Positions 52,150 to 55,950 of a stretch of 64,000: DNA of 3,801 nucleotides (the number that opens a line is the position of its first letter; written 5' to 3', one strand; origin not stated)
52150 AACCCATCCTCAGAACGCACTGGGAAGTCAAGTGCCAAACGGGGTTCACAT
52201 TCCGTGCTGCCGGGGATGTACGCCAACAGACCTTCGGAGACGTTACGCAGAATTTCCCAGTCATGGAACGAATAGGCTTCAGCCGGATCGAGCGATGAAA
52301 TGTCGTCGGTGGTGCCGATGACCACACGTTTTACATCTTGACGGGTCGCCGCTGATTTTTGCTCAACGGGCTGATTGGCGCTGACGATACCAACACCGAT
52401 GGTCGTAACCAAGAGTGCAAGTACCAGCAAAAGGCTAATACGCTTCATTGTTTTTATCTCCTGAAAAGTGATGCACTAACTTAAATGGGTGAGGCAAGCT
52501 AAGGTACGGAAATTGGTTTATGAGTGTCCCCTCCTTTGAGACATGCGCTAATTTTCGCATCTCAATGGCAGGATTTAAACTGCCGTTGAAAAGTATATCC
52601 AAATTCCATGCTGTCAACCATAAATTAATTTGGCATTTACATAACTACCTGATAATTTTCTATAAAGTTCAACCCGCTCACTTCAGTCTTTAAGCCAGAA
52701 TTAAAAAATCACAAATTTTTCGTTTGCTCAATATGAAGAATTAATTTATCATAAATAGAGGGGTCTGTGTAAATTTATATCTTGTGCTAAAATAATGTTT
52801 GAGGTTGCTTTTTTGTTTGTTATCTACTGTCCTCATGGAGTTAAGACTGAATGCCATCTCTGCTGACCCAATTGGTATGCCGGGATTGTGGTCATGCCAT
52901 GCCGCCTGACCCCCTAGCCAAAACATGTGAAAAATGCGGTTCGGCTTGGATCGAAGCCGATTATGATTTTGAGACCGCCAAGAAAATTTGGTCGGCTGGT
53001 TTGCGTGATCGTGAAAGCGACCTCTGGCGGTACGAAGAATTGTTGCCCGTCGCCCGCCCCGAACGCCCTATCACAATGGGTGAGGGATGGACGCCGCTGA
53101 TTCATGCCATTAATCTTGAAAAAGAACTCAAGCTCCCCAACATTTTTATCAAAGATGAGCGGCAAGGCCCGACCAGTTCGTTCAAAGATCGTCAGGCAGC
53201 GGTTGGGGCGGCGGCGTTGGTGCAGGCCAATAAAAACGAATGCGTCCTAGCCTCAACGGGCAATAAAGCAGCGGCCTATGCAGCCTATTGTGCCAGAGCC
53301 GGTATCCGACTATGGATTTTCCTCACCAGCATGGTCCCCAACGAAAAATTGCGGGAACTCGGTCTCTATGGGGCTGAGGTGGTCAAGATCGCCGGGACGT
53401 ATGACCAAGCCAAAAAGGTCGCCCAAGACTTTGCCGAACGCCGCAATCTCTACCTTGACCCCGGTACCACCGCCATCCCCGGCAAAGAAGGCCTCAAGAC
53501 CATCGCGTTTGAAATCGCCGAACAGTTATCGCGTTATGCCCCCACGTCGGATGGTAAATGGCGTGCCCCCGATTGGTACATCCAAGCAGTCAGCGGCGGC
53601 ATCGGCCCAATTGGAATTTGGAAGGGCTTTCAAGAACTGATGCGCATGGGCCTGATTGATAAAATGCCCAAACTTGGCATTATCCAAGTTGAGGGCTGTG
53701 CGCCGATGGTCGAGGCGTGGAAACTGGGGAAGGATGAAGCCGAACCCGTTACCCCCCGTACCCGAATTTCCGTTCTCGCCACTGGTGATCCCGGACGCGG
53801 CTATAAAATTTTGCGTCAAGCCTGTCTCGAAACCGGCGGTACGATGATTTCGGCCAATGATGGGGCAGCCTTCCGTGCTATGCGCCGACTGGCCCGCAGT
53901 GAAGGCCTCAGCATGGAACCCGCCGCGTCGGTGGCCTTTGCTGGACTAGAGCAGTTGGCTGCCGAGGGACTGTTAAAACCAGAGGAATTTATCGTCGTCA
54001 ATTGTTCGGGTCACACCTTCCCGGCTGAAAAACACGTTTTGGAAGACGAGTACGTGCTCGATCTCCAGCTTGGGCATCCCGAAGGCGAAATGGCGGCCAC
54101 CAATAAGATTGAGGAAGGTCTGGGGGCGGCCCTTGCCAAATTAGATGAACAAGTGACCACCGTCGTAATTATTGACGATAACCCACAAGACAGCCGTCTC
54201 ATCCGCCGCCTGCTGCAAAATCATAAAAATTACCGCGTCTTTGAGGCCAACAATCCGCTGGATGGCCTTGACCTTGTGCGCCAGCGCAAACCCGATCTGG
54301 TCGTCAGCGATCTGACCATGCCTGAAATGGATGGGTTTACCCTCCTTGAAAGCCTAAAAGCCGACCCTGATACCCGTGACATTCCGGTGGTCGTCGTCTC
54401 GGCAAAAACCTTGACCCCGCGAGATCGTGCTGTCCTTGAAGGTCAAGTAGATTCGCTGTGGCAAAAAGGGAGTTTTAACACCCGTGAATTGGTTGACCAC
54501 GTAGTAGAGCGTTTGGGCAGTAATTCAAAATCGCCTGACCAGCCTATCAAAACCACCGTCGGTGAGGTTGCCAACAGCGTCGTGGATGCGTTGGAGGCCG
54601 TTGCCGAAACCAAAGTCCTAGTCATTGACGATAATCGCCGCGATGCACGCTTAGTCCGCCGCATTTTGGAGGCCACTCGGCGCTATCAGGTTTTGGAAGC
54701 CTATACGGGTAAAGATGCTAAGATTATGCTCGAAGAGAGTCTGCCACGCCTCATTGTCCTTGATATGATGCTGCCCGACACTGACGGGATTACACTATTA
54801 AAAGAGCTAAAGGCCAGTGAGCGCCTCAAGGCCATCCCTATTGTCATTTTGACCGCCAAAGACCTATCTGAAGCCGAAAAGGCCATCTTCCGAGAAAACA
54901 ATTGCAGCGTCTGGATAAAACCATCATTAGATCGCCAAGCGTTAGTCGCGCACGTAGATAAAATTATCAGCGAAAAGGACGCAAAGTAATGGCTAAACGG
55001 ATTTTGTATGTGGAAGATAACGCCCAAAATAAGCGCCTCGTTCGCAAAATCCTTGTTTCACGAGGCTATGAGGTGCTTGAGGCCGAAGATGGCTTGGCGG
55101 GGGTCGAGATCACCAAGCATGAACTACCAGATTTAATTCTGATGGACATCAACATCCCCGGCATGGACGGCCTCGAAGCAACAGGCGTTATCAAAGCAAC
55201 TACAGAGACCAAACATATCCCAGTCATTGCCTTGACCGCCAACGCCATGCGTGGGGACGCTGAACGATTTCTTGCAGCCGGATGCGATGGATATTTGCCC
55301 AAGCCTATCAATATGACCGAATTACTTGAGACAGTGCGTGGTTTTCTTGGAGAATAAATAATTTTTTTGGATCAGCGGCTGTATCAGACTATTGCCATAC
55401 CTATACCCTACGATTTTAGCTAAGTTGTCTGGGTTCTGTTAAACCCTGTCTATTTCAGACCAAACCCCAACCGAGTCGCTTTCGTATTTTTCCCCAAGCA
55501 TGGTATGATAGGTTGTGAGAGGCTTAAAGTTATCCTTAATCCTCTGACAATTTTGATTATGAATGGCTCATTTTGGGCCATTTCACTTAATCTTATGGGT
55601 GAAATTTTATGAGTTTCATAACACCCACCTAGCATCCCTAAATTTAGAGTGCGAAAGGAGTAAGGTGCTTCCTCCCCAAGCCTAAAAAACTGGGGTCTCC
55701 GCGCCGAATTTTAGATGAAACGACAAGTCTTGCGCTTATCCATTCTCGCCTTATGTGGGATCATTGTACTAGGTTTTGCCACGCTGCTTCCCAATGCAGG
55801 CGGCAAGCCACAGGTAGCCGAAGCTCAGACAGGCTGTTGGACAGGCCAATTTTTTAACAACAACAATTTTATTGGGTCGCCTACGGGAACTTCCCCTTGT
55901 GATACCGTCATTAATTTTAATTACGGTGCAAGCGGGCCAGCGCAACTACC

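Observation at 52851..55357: Threonine-synthase-like PLP enzyme fused to two C-terminal receiver domains, followed by a CheY-like gene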

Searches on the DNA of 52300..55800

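Call 33: search_rna_families(source=window, start=52300, end=55800, threshold=evalue, max_evalue=1)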
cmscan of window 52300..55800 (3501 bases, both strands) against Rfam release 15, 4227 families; matches with E-value up to 1: 0.
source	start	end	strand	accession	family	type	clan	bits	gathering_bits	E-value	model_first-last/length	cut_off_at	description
